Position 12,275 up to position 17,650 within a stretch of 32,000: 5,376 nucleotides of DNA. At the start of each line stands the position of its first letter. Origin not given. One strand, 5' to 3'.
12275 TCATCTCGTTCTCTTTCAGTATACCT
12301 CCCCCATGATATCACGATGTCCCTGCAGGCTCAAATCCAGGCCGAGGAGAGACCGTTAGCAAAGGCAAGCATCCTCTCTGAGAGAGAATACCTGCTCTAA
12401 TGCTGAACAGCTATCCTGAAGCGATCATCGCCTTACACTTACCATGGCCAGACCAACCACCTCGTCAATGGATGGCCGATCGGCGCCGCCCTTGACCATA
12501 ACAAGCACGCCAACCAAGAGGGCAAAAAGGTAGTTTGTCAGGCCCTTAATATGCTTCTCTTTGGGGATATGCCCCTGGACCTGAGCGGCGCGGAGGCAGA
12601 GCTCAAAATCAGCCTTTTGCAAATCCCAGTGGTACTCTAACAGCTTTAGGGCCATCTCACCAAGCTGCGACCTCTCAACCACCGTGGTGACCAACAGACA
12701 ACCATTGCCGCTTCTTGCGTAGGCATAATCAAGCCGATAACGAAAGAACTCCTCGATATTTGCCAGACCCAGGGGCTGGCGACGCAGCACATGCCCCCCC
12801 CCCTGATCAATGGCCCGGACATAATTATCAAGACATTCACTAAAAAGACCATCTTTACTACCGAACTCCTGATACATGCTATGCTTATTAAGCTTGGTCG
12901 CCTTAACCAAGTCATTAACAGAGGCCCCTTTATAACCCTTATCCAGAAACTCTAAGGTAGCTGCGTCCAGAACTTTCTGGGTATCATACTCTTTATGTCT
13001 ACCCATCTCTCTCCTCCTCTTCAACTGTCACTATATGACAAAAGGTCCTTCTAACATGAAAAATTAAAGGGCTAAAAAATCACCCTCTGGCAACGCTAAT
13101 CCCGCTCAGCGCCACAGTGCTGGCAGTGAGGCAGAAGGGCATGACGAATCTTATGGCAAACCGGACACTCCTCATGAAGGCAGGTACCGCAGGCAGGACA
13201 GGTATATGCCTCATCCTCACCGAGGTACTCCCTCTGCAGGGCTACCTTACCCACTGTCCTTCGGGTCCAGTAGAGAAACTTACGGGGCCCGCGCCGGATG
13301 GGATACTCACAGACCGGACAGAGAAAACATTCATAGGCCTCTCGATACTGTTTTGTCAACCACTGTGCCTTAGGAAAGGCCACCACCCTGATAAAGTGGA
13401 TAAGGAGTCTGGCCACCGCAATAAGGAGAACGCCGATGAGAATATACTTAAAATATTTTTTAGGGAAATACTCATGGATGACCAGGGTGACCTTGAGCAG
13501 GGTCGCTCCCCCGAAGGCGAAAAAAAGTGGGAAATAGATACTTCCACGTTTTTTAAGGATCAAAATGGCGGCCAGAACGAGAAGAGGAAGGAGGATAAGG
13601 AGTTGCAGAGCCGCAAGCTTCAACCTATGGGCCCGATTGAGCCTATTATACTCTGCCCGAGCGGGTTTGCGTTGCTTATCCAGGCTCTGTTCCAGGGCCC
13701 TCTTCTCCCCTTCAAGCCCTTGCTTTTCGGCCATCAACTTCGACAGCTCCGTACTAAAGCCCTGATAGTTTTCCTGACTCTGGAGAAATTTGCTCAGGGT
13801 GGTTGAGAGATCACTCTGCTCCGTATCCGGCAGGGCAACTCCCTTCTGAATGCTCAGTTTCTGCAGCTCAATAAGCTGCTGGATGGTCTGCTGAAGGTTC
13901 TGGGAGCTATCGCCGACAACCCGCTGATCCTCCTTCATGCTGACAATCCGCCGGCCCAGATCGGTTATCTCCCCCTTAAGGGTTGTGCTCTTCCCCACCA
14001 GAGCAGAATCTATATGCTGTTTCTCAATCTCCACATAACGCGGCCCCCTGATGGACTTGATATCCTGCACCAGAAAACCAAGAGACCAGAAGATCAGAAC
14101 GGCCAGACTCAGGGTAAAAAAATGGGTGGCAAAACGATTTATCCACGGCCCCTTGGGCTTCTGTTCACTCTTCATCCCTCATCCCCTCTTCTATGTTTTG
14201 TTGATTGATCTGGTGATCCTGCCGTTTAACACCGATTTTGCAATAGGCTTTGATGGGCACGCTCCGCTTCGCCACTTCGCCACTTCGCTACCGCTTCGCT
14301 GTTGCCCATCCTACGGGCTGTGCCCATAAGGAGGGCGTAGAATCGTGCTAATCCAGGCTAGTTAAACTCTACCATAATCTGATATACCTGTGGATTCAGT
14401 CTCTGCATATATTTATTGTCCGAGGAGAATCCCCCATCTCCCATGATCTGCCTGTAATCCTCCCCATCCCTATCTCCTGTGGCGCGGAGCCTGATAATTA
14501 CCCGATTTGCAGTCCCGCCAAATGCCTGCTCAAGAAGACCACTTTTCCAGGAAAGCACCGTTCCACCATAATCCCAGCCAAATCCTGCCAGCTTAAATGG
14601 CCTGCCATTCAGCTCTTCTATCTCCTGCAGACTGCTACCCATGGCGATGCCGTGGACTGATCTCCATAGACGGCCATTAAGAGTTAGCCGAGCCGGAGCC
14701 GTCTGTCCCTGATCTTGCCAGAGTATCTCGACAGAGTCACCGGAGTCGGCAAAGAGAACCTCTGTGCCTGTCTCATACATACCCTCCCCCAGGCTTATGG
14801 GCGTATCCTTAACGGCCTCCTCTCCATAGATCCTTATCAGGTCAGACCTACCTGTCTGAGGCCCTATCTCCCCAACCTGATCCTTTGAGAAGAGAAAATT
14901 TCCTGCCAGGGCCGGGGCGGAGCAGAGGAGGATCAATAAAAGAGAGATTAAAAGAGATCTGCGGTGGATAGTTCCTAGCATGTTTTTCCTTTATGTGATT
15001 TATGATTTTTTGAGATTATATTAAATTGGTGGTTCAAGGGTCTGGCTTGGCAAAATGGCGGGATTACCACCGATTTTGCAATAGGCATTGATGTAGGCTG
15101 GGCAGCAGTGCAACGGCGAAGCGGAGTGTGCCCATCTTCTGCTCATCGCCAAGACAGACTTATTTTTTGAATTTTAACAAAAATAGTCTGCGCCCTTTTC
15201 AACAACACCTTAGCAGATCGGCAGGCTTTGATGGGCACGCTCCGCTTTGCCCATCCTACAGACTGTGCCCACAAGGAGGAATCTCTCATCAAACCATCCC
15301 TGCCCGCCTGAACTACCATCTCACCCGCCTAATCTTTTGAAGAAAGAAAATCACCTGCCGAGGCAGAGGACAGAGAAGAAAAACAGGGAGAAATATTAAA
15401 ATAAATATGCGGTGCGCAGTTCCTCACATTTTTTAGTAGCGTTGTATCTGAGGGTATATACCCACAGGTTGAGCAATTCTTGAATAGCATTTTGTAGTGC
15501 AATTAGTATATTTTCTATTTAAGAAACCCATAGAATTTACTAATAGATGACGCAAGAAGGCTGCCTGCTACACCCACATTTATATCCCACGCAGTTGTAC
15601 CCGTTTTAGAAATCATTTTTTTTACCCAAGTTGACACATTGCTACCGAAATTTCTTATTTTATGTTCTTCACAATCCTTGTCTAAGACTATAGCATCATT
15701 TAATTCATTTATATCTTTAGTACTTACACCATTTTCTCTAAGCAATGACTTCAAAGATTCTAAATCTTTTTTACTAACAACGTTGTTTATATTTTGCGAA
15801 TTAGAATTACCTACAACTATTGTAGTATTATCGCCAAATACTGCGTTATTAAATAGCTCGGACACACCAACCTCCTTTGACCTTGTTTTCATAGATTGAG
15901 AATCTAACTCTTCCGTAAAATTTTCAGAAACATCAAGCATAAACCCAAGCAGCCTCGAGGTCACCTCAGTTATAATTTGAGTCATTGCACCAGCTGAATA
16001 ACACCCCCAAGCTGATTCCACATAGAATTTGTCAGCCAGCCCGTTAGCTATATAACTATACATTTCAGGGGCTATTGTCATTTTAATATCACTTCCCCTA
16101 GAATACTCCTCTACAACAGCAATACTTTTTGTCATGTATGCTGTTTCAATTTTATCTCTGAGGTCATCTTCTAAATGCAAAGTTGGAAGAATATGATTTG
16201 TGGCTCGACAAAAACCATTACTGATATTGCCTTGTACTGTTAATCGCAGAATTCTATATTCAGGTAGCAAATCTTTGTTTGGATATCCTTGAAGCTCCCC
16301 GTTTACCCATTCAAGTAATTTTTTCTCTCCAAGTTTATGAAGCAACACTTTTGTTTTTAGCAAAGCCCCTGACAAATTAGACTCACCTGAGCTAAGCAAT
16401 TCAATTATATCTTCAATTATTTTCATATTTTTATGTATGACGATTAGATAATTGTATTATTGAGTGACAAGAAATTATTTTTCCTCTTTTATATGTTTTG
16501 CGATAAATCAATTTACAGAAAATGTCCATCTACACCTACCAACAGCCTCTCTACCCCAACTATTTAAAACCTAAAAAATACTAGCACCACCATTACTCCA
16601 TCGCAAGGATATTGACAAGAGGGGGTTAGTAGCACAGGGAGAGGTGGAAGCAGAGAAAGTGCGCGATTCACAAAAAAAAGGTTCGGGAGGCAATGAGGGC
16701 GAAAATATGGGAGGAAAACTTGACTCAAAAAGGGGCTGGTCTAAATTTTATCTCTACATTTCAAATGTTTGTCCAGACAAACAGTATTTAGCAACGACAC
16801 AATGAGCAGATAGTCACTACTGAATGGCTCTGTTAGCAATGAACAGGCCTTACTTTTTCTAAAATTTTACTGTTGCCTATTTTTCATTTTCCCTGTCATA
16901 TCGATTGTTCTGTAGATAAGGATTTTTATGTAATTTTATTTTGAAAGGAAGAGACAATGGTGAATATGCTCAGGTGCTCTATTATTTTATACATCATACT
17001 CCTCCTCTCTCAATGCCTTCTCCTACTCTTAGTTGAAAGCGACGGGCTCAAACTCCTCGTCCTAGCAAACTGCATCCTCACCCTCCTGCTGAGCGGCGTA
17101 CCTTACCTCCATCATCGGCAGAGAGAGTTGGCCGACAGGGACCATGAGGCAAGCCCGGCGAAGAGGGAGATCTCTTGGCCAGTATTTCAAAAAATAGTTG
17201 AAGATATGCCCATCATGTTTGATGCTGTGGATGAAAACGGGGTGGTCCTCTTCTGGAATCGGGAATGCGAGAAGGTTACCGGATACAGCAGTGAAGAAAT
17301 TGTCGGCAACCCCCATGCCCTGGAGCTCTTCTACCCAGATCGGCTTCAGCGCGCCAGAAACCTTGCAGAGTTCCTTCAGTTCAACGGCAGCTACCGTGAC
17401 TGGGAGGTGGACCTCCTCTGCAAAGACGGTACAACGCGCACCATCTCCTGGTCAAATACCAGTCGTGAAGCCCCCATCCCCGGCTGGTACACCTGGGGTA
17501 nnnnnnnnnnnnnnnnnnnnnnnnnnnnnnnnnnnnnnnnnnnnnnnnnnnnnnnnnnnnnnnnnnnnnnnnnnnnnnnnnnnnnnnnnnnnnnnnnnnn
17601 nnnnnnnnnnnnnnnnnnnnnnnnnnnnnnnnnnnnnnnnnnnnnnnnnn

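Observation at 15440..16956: AT-rich insert carrying a lone AbiTii-like gene: candidate uncharacterised single-gene anti-phage module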

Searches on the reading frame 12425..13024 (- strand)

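Call 38: search_protein_families(library=pfam, proteins=[window:12425-13024:-], max_evalue=0.001)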
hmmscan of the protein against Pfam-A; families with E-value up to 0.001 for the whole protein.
window:12425-13024:- (199 aa): 2 families
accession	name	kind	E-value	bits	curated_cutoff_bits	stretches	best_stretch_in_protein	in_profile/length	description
PF00440.29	TetR_N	-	1.4e-10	41.2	24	1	19-64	2-47/47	Bacterial regulatory proteins, tetR family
PF16925.10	TetR_C_13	-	1.4e-05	25.9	27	1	86-178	1-94/109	Tetracyclin repressor-like, C-terminal domain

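Call 53: search_protein_families(library=padloc, proteins=[window:12425-13024:-], max_evalue=0.01)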
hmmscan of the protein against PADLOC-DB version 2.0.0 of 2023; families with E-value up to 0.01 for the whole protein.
window:12425-13024:- (199 aa): 0 families

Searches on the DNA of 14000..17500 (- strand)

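Call 18: search_rna_families(source=window, start=14000, end=17500, threshold=evalue, max_evalue=1)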
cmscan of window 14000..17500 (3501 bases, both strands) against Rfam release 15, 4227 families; matches with E-value up to 1: 1.
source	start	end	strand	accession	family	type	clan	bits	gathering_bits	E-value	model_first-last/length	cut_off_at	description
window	17046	17119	-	RF01276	sR53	Gene; snRNA; snoRNA; CD-box;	-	18.7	49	0.35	1-60/60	no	Small nucleolar RNA sR53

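Call 48: search_dna_similar(query=L029:1229-2149:+, collection=ecoli_genomes, mode=near, max_rows=10)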
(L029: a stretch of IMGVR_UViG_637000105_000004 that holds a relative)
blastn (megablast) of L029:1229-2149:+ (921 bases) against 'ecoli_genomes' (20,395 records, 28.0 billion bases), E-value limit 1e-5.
Records with a match: 40; places in all: 47; records where one place covers at least 80% of the query: 37.
Genomes with a match: 40 of 5426; with a place that covers at least 80% of the query: 37. Places per genome that has any: lowest 1, median 1, highest 2. On chromosomes: 47 places; on plasmids: 0.
Best place of each record, by identity: >=99% 15; 90-95% 25.
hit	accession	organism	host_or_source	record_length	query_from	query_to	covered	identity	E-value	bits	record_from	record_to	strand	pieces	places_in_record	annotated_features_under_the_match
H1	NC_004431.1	Escherichia coli CFT073 strain CFT073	-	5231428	1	921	100%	100.0%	0e+0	1701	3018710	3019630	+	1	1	hypothetical protein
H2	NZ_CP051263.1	Escherichia coli CFT073 strain CFT073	missing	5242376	1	921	100%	100.0%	0e+0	1701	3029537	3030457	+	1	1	hypothetical protein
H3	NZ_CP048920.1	Escherichia coli strain SCU-101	Homo sapiens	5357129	1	921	100%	100.0%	0e+0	1701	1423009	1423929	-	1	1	hypothetical protein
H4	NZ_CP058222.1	Escherichia coli strain CFT073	Homo sapiens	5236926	1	921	100%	100.0%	0e+0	1701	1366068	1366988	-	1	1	hypothetical protein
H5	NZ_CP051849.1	Escherichia coli strain SCU-101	Homo sapiens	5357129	1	921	100%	100.0%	0e+0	1701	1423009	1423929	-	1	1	hypothetical protein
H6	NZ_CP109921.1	Escherichia coli O2:K2:H1 strain C 237-04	Homo sapiens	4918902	1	921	100%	100.0%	0e+0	1701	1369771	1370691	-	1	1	hypothetical protein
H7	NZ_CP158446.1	Escherichia coli strain CFT073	Homo sapiens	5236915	1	921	100%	100.0%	0e+0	1701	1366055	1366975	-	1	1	hypothetical protein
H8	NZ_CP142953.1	Escherichia coli strain EC190759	Homo sapiens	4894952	1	921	100%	99.9%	0e+0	1696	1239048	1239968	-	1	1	hypothetical protein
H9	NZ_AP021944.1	Escherichia coli strain WP2-S18-ESBL-07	-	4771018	1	921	100%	99.3%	0e+0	1668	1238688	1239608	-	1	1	hypothetical protein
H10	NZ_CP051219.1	Escherichia coli strain SFE8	swine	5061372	1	921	100%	99.3%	0e+0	1668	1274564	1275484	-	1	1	hypothetical protein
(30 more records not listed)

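Call 49: get_annotated_region(hit=H1, flank=7000)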
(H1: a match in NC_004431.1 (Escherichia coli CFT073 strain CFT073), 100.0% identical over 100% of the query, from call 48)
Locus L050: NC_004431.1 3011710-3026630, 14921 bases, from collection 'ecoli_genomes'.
description: Escherichia coli CFT073, complete sequence
organism: Escherichia coli CFT073 strain CFT073 (NCBI taxid 199310)
replicon: chromosome; assembly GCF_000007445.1
host: -; source: -; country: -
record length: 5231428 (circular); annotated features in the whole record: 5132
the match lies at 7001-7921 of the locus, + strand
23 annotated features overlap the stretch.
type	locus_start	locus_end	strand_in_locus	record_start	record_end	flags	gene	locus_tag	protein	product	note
CDS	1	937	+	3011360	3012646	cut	yfjD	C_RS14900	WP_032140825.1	HlyC/CorC family transporter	-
CDS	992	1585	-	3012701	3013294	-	grpE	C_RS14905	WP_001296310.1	nucleotide exchange factor GrpE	-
CDS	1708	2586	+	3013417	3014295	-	nadK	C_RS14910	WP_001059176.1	NAD(+) kinase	-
CDS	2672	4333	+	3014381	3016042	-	recN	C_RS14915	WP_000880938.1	DNA repair protein RecN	-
CDS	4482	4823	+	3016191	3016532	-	bamE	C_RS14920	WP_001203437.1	outer membrane protein assembly factor BamE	-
CDS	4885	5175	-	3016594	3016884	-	yfjF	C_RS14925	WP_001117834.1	RnfH family protein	-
CDS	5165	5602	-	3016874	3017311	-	ratA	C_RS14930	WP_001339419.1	type II toxin-antitoxin system toxin RatA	-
CDS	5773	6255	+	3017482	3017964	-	smpB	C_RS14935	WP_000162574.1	SsrA-binding protein SmpB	-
tmRNA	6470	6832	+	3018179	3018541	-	ssrA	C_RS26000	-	transfer-messenger RNA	-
CDS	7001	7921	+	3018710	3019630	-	-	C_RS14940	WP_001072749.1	hypothetical protein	-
CDS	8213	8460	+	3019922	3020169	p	-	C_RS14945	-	DinI-like family protein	frameshifted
CDS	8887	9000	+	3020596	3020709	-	-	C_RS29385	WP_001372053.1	YnaM/YnfT family protein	-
CDS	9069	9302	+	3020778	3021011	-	ydfK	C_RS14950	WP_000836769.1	cold shock protein YdfK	-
CDS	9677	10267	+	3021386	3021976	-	-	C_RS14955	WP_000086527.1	recombinase family protein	-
CDS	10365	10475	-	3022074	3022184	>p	-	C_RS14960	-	tail fiber assembly protein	incomplete; partial in the middle of a contig; missing N-terminus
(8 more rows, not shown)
